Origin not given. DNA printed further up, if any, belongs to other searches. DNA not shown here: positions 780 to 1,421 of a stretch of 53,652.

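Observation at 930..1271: HhH protein with a ~63% lysine tail just upstream of PPK2: possible polyP-DNA tether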

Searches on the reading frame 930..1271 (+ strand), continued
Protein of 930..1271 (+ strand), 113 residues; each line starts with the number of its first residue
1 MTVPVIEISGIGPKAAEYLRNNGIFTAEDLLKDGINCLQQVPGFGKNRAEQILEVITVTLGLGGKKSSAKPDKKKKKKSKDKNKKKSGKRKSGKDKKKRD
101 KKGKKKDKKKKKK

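Call 53: find_encoding_contigs(protein=P0291, flank=10000, max_places=2)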
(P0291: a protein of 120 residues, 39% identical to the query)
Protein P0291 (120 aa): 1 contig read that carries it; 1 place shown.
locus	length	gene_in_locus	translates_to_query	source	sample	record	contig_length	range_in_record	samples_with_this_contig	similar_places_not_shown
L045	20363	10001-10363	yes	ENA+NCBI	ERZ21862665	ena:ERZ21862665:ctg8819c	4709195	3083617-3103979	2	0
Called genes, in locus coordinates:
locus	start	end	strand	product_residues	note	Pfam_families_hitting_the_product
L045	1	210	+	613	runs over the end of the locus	PF19576:Acyltransf_2, PF01553:Acyltransferase (weak), PF13444:Acetyltransf_5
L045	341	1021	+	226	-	PF09335:VTT_dom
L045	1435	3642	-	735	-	PF13089:PP_kinase_N, PF02503:PP_kinase, PF17941:PP_kinase_C_1, PF13091:PLDc_2 (weak), PF13090:PP_kinase_C, PF13091:PLDc_2 (weak)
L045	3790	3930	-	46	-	-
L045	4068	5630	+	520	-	PF02541:Ppx-GppA, PF21447:Ppx-GppA_III, PF01966:HD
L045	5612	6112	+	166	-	PF00300:His_Phos_1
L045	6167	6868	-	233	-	-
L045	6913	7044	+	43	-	-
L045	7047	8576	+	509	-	PF05235:CHAD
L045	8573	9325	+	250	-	PF01656:CbiA, PF02374:ArsA_ATPase (faint), PF06564:CBP_BcsQ, PF09140:MipZ (weak), PF10609:ParA, PF13614:AAA_31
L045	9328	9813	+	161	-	PF01928:CYTH (weak)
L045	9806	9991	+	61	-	-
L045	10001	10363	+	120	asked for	PF14520:HHH_5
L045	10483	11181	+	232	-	PF20344:DUF6639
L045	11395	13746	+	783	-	PF00990:GGDEF, PF00563:EAL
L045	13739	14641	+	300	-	PF12974:Phosphonate-bd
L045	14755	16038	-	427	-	PF13353:Fer4_12, PF04055:Radical_SAM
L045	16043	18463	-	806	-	PF13439:Glyco_transf_4 (weak), PF20706:GT4-conflict, PF00534:Glycos_transf_1, PF13692:Glyco_trans_1_4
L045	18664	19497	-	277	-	PF08867:FRG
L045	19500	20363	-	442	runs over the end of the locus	PF13638:PIN_4, PF18477:PIN_9 (faint), PF02562:PhoH, PF13604:AAA_30 (faint), PF13245:AAA_19 (faint)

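Call 54: find_encoding_contigs(protein=P0243, flank=10000, max_places=2)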
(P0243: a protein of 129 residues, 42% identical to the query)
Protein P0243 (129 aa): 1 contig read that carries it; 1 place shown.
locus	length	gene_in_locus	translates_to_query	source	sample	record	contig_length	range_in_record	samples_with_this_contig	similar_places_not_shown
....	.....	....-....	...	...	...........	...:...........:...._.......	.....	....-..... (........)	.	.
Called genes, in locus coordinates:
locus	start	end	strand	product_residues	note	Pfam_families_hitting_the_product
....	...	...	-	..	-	-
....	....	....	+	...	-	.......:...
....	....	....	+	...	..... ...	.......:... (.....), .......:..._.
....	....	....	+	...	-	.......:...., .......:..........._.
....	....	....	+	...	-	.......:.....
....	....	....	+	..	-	-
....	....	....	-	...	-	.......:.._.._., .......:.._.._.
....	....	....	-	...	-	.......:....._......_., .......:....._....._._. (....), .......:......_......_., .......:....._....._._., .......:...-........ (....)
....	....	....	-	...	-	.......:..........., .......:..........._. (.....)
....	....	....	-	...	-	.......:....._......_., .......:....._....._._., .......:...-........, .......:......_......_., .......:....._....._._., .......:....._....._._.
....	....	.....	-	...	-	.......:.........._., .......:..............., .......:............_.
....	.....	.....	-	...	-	-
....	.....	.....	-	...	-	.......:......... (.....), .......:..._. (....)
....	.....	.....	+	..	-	-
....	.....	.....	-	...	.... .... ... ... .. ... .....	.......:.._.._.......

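Call 55: find_encoding_contigs(protein=P0212, flank=10000, max_places=2)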
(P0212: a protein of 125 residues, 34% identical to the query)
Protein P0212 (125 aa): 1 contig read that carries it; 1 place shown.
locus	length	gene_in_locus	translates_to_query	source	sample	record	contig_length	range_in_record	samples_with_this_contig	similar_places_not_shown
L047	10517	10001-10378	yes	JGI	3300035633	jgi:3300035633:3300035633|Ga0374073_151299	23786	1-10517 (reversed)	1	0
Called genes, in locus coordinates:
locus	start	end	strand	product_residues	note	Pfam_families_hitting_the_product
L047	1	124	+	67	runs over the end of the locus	-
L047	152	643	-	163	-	PF19991:HMA_2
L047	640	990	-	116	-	PF17195:DUF5132 (weak)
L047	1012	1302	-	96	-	PF19991:HMA_2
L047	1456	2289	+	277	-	PF12787:EcsC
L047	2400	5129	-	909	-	PF00690:Cation_ATPase_N, PF00122:E1-E2_ATPase, PF13246:Cation_ATPase, PF00702:Hydrolase, PF00689:Cation_ATPase_C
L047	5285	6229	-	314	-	PF00126:HTH_1, PF03466:LysR_substrate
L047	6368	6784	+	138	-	PF00210:Ferritin (faint), PF02915:Rubrerythrin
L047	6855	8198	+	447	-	PF02754:CCG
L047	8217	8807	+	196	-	PF12007:DUF3501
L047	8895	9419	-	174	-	PF08212:Lipocalin_2, PF00061:Lipocalin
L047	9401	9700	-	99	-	-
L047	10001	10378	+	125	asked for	PF14520:HHH_5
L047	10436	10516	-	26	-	?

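Call 78: search_protein_families(library=pfam, proteins=[L045:8573-9322:+, L045:9328-9810:+, L045:9806-9988:+, L045:6167-6865:-, L045:10483-11178:+], max_evalue=0.01)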
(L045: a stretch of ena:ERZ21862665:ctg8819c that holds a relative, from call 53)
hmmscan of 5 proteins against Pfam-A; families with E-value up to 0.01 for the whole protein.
L045:8573-9322:+ (250 aa): 8 families
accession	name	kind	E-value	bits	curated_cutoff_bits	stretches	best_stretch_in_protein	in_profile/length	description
PF13614.12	AAA_31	-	9.3e-35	120.6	27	1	1-166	1-166/177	AAA domain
PF01656.29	CbiA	-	1.7e-13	51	25.4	1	4-219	1-121/125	CobQ/CobB/MinD/ParA nucleotide binding domain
PF06564.18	CBP_BcsQ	-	7.3e-12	45.7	21.3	1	1-151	1-149/234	Cellulose biosynthesis protein BcsQ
PF10609.15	ParA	-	2.3e-11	44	27.1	1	2-243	4-245/246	NUBPL iron-transfer P-loop NTPase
PF02374.21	ArsA_ATPase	-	2.1e-07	30.9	24.3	1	6-39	5-38/305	Anion-transporting ATPase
PF09140.17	MipZ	-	1e-06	28.7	20.7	1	3-147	2-129/262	ATPase MipZ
PF07015.17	VirC1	-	3.1e-05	23.9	24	1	1-41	1-41/231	VirC1 protein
PF00142.24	Fer4_NifH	-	0.00064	19.7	25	0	3-44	2-42/271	4Fe-4S iron sulfur cluster binding proteins, NifH/frxC family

L045:9328-9810:+ (161 aa): 1 family
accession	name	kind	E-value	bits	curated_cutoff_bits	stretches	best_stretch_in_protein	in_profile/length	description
PF01928.26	CYTH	-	1.5e-05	25.4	23.2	1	4-120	2-147/179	CYTH domain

L045:9806-9988:+ (61 aa): 1 family
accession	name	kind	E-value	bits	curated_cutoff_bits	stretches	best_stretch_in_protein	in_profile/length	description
PF19839.5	RHH_9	-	0.0029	17.9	23.4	1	15-60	6-51/65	Ribbon-helix-helix protein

L045:6167-6865:- (232 aa): 0 families

L045:10483-11178:+ (232 aa): 1 family
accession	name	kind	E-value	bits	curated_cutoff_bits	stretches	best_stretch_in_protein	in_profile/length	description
PF20344.3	DUF6639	-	2.1e-14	54.2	27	1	23-223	32-223/231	Family of unknown function (DUF6639)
